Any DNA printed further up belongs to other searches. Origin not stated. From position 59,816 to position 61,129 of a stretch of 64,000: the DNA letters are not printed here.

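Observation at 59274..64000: Candidate envelope system: TM-anchored PspA/ESCRT-III-like protein + coiled-coil partner + ABC transporter with a peptidoglycan-tethered binding protein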

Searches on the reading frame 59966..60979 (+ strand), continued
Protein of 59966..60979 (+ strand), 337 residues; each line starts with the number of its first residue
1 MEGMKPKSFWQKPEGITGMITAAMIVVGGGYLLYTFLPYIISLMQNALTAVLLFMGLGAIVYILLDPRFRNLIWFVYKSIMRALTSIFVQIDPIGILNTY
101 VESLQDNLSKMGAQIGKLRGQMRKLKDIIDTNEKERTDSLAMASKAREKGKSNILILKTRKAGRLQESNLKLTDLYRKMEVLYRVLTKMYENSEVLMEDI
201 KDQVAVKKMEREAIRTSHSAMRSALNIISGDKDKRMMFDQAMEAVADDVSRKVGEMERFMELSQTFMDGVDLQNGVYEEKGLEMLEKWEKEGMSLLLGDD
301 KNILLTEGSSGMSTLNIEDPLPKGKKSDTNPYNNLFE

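Call 66: search_protein_families(library=phrogs, proteins=[L094:3294-4313:+, L096:1900-2367:+, L103:6712-7320:+, L103:5249-6376:+, L089:8328-9230:+, L089:6353-6988:+, L089:6992-7918:+], max_evalue=0.001)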
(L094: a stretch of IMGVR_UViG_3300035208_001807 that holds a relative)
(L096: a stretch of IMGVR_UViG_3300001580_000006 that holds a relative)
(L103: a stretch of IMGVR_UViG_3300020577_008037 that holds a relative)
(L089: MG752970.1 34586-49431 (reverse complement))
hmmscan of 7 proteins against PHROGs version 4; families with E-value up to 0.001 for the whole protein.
L094:3294-4313:+ (339 aa): 3 families
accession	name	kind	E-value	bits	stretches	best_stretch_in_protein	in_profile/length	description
phrog_968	-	DNA, RNA and nucleotide metabolism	3.7e-75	254.4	1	3-339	10-394/398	RNA ligase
phrog_548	-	DNA, RNA and nucleotide metabolism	1.8e-16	61.2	1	145-338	27-238/341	RNA ligase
phrog_24030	-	DNA, RNA and nucleotide metabolism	0.00061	20.2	1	139-312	154-302/342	RNA ligase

L096:1900-2367:+ (155 aa): 21 families
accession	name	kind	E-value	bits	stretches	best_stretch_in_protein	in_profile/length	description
phrog_8660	-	DNA, RNA and nucleotide metabolism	2.9e-14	54.7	1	47-132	112-177/196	HNH endonuclease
phrog_6050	-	DNA, RNA and nucleotide metabolism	1.2e-13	51.6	1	39-135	291-361/402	HNH endonuclease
phrog_2214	-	DNA, RNA and nucleotide metabolism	5e-11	43.3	1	47-138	181-243/429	HNH endonuclease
phrog_2118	-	DNA, RNA and nucleotide metabolism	3.7e-09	37.5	1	51-136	168-226/301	HNH endonuclease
phrog_1035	-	DNA, RNA and nucleotide metabolism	2.7e-08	35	1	103-138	182-217/271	endonuclease VII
phrog_589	-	DNA, RNA and nucleotide metabolism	3.5e-08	34.4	1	49-131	81-138/179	HNH endonuclease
phrog_23285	-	DNA, RNA and nucleotide metabolism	4.6e-08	33.9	1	54-134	44-124/203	HNH endonuclease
phrog_25184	-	DNA, RNA and nucleotide metabolism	1.2e-07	32.4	1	49-136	80-162/209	HNH endonuclease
phrog_16726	-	DNA, RNA and nucleotide metabolism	4.5e-07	30.9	1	43-138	77-147/308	HNH endonuclease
phrog_338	-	DNA, RNA and nucleotide metabolism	8.2e-07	29.7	1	102-138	230-266/340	HNH endonuclease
phrog_7785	-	DNA, RNA and nucleotide metabolism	9.2e-07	29.9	1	102-143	82-123/147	HNH endonuclease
phrog_16986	-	unknown function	1.2e-06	29.3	1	98-139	32-73/248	-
phrog_333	-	DNA, RNA and nucleotide metabolism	1.9e-06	29.1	1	103-131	50-78/138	HNH endonuclease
phrog_8828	-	DNA, RNA and nucleotide metabolism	2e-06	28.9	1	59-134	55-121/205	HNH endonuclease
phrog_5718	-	DNA, RNA and nucleotide metabolism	2.5e-06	27.8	1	47-145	116-187/394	HNH endonuclease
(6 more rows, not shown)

L103:6712-7320:+ (202 aa): 1 family
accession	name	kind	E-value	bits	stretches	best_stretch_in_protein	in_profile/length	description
phrog_1383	-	head and packaging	3.8e-55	187.4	1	13-195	3-185/187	virion structural protein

L103:5249-6376:+ (375 aa): 2 families
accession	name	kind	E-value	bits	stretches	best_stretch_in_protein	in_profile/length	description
phrog_2087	-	unknown function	8.9e-78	262.6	1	6-354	8-348/360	-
phrog_23737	-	unknown function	1.2e-17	64.9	1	161-352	2-189/212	-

L089:8328-9230:+ (300 aa): 1 family
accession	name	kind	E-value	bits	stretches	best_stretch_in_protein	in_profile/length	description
phrog_6856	-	unknown function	2.6e-29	103.4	1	1-205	1-217/288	-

L089:6353-6988:+ (211 aa): 0 families

L089:6992-7918:+ (308 aa): 0 families

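Call 87: find_homologous_proteins(query=L090:6950-8014:+, max_evalue=0.00001)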
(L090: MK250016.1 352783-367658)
Query L090:6950-8014:+ (354 aa): 295 proteins with E <= 0.00001 among 4047 candidates; the best 120 are listed.
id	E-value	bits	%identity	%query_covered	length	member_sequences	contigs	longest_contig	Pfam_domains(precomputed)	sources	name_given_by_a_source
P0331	8.3e-230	779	99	100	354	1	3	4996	-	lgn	-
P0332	1.2e-229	779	99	100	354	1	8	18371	-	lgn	-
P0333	1.5e-229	778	99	100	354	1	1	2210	-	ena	-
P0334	1.5e-229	778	99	100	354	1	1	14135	-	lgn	-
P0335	1.6e-229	778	99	100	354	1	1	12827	-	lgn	-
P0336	1.6e-229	778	99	100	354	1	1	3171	-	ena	-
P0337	1.7e-229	778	99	100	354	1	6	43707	-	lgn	-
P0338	2.2e-229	778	99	100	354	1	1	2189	-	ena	-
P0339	2.3e-229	778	99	100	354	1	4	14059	-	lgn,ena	-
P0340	2.3e-229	778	99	100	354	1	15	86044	-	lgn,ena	-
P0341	2.7e-229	778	99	100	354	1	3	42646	-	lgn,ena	-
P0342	3.1e-229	777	99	100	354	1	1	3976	-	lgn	-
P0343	3.1e-229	777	99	100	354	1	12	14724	-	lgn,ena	-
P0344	3.2e-229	777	99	100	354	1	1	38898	-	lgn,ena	-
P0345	3.2e-229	777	99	100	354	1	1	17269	-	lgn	-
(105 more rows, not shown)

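Call 93: search_protein_families(library=pfam, proteins=[L089:6992-7918:+, L090:6950-8014:+], max_evalue=0.5)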
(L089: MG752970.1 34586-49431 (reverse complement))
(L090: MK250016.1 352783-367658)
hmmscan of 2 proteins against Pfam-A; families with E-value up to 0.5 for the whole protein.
L089:6992-7918:+ (308 aa): 4 families
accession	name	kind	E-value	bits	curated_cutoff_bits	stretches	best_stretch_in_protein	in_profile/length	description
PF09537.16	DUF2383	-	0.024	15.2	30.8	0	158-213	44-102/111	Domain of unknown function (DUF2383)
PF05531.17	NPV_P10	-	0.1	13.6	29.8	1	159-200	18-59/75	Nucleopolyhedrovirus P10 protein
PF06103.16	DUF948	-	0.19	12.4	37.2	0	166-214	30-78/89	Bacterial protein of unknown function (DUF948)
PF13094.11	CENP-Q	-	0.25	11.9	28.5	1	107-193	73-162/162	CENP-Q, a CENPA-CAD centromere complex subunit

L090:6950-8014:+ (354 aa): 1 family
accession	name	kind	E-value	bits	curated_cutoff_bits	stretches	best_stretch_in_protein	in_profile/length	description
PF16331.10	TolA_bind_tri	-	0.017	15.7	30.1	1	108-147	17-56/76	TolA binding protein trimerisation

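Call 97: find_encoding_contigs(protein=P0150, flank=10000, max_places=1)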
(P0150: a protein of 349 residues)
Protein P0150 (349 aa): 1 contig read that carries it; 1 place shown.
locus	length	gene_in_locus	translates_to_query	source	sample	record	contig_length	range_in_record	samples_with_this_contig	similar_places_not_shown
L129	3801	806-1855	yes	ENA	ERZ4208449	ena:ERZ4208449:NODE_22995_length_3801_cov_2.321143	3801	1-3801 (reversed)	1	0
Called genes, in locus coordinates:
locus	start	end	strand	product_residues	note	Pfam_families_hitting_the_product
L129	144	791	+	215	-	-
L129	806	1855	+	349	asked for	-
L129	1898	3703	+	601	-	PF00691:OmpA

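Call 98: find_encoding_contigs(protein=P0233, flank=10000, max_places=1)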
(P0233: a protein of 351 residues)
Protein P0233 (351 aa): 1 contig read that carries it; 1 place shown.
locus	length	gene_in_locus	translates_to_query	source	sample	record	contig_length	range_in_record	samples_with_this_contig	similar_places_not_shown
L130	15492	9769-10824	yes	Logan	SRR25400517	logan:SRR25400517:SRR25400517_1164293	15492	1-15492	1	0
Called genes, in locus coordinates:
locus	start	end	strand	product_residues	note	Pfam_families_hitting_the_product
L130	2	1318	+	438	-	?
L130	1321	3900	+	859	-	-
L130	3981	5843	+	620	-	-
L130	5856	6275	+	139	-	-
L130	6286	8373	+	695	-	PF06439:3keto-disac_hyd (weak)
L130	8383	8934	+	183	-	-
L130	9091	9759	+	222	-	-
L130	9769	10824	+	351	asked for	-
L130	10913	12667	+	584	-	PF00691:OmpA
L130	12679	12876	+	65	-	-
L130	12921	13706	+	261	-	-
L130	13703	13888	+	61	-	-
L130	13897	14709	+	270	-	PF00005:ABC_tran, PF13304:AAA_21 (weak)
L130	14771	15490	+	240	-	?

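Call 99: find_encoding_contigs(protein=P0128, flank=10000, max_places=1)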
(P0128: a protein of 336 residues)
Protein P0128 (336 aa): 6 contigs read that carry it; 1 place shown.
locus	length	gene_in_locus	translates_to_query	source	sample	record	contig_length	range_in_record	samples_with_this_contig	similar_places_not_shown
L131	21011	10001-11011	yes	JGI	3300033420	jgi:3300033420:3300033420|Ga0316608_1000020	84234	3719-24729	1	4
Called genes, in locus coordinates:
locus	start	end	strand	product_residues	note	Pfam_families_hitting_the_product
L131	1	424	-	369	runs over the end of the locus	PF01594:AI-2E_transport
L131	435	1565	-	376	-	PF14289:DUF4369, PF00578:AhpC-TSA, PF08534:Redoxin, PF00085:Thioredoxin (weak), PF13905:Thioredoxin_8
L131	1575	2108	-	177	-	-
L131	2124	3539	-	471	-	PF26696:PTL_trimer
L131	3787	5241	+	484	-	PF01546:Peptidase_M20, PF07687:M20_dimer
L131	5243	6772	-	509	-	PF00117:GATase, PF07722:Peptidase_C26 (weak), PF02540:NAD_synthase (weak), PF00958:GMP_synt_C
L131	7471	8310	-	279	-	PF00877:NLPC_P60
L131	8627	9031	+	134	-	PF11964:SpoIIAA-like (faint)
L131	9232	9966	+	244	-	-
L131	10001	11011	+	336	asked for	-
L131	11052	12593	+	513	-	PF09084:NMT1, PF12974:Phosphonate-bd, PF13379:NMT1_2, PF00691:OmpA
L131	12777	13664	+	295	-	-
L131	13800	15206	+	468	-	PF03631:Virul_fac_BrkB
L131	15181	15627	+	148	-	PF13588:HSDR_N_2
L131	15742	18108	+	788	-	PF13620:CarboxypepD_reg, PF13715:CarbopepD_reg_2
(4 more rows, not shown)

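Call 102: fold_search(model_id=the predicted structure, library=viral)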
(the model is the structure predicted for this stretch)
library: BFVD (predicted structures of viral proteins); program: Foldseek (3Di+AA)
matches with E <= 10: 538; with E <= 0.001: 2
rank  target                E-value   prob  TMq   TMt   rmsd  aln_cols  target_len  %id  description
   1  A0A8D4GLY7            1.2e-10  1.00  0.39  0.42  33.1       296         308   29  (no name in the UniProt tables at hand)
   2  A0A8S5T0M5            9.1e-04  1.00  0.28  0.39  20.8       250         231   15  Uncharacterized protein [Myoviridae sp. ctWb16]
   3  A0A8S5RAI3            3.4e-02  0.97  0.28  0.16  18.4       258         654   10  GDSL like Lipase Acylhydrolase (Fragment) [Siphoviridae sp. ctkfT29]
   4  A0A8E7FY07            3.5e-02  0.99  0.33  0.46  18.0       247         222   16  (no name in the UniProt tables at hand)
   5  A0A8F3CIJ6            4.6e-02  0.96  0.29  0.36  20.0       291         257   11  Uncharacterized protein [Ranid herpesvirus 4]
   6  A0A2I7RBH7            4.9e-02  0.94  0.29  0.35  41.0       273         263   17  Coil containing protein [Vibrio phage 1.152.O._10N.222.46.E1]
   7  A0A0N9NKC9            6.7e-02  0.87  0.33  0.10  46.4       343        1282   12  (no name in the UniProt tables at hand)
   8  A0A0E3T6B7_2          6.7e-02  0.44  0.21  0.09  30.1       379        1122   14  Tape measure protein [Bacillus phage Stills]
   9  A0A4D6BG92            7.0e-02  0.82  0.25  0.37  15.3       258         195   14  (no name in the UniProt tables at hand)
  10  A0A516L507            8.3e-02  0.35  0.17  0.17  38.7       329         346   14  (no name in the UniProt tables at hand)
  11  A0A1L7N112            1.1e-01  0.96  0.31  0.38  24.7       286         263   15  Uncharacterized protein [Ralstonia phage RP12]
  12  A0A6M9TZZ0            1.6e-01  0.57  0.23  0.27  21.0       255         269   10  Uncharacterized protein [Drosophila-associated filamentous virus]
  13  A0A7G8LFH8            1.6e-01  0.57  0.25  0.19  19.8       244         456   14  (no name in the UniProt tables at hand)
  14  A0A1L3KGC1            1.8e-01  0.80  0.28  0.17  29.1       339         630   11  (no name in the UniProt tables at hand)
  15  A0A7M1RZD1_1          1.9e-01  0.41  0.18  0.05  36.9       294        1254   14  Uncharacterized protein [uncultured phage cr127_1]
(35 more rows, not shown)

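Call 104: find_encoding_contigs(protein=window:59966-60979:+, flank=6000, max_places=3)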
Protein window:59966-60979:+ (337 aa): 18 contigs read that carry it; 3 places shown.
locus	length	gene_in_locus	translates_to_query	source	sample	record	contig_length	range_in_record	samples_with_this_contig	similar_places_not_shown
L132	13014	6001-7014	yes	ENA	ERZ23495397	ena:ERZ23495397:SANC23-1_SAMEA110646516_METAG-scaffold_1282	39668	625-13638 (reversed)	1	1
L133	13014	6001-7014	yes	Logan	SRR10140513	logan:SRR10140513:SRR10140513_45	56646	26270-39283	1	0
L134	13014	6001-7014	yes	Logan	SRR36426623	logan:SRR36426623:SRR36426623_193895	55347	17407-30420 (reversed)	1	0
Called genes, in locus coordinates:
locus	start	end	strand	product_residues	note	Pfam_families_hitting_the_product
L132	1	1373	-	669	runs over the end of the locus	PF16655:PhoD_N, PF09423:PhoD, PF18962:Por_Secre_tail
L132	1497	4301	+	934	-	PF00675:Peptidase_M16, PF05193:Peptidase_M16_C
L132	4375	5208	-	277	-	PF12981:DUF3865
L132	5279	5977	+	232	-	-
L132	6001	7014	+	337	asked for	-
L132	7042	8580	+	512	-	PF09084:NMT1, PF13379:NMT1_2, PF12974:Phosphonate-bd (weak), PF00691:OmpA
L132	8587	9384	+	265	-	PF00528:BPD_transp_1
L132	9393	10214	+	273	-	PF00005:ABC_tran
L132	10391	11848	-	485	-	PF00089:Trypsin, PF13365:Trypsin_2, PF00595:PDZ, PF13180:PDZ_2, PF17820:PDZ_6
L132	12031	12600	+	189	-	PF07638:Sigma70_ECF (faint), PF04542:Sigma70_r2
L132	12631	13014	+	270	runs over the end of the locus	-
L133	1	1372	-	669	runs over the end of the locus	PF16655:PhoD_N, PF09423:PhoD, PF18962:Por_Secre_tail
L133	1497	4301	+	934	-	PF00675:Peptidase_M16, PF05193:Peptidase_M16_C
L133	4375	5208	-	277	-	PF12981:DUF3865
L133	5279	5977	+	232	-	-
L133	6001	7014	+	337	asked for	-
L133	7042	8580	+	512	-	PF09084:NMT1, PF13379:NMT1_2, PF12974:Phosphonate-bd (weak), PF00691:OmpA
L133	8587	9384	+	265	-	PF00528:BPD_transp_1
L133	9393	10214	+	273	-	PF00005:ABC_tran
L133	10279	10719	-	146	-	-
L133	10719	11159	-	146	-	-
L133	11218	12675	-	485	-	PF00089:Trypsin, PF13365:Trypsin_2, PF00595:PDZ, PF13180:PDZ_2, PF17820:PDZ_6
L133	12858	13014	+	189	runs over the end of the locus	PF07638:Sigma70_ECF (faint), PF04542:Sigma70_r2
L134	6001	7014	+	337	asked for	-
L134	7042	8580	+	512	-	PF09084:NMT1, PF13379:NMT1_2, PF12974:Phosphonate-bd (weak), PF00691:OmpA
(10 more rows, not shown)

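Call 109: search_protein_families(library=pfam, proteins=[L133:11218-12675:-, L132:12031-12600:+], max_evalue=0.00001)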
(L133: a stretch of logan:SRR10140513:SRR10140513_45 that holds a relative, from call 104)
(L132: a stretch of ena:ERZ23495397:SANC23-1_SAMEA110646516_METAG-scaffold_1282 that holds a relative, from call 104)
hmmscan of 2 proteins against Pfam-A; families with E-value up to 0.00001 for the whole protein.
L133:11218-12675:- (485 aa): 5 families
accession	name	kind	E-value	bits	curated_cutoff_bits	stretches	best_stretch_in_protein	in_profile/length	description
PF13365.12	Trypsin_2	-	6.1e-37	128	27.6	1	106-246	1-144/144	Trypsin-like peptidase domain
PF13180.12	PDZ_2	-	9.9e-21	74.3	27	1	285-369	1-73/80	PDZ domain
PF00089.32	Trypsin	-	3.2e-19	70.1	20.6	1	107-272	28-219/220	Trypsin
PF00595.29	PDZ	-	4e-12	46.8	23.2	1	283-363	8-80/81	PDZ domain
PF17820.7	PDZ_6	-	1.3e-10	41.3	27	1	312-365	2-54/54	PDZ domain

L132:12031-12600:+ (189 aa): 1 family
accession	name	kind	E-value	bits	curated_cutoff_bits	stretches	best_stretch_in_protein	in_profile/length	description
PF04542.20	Sigma70_r2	-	1.7e-08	34.6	24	1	28-96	2-70/71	Sigma-70 region 2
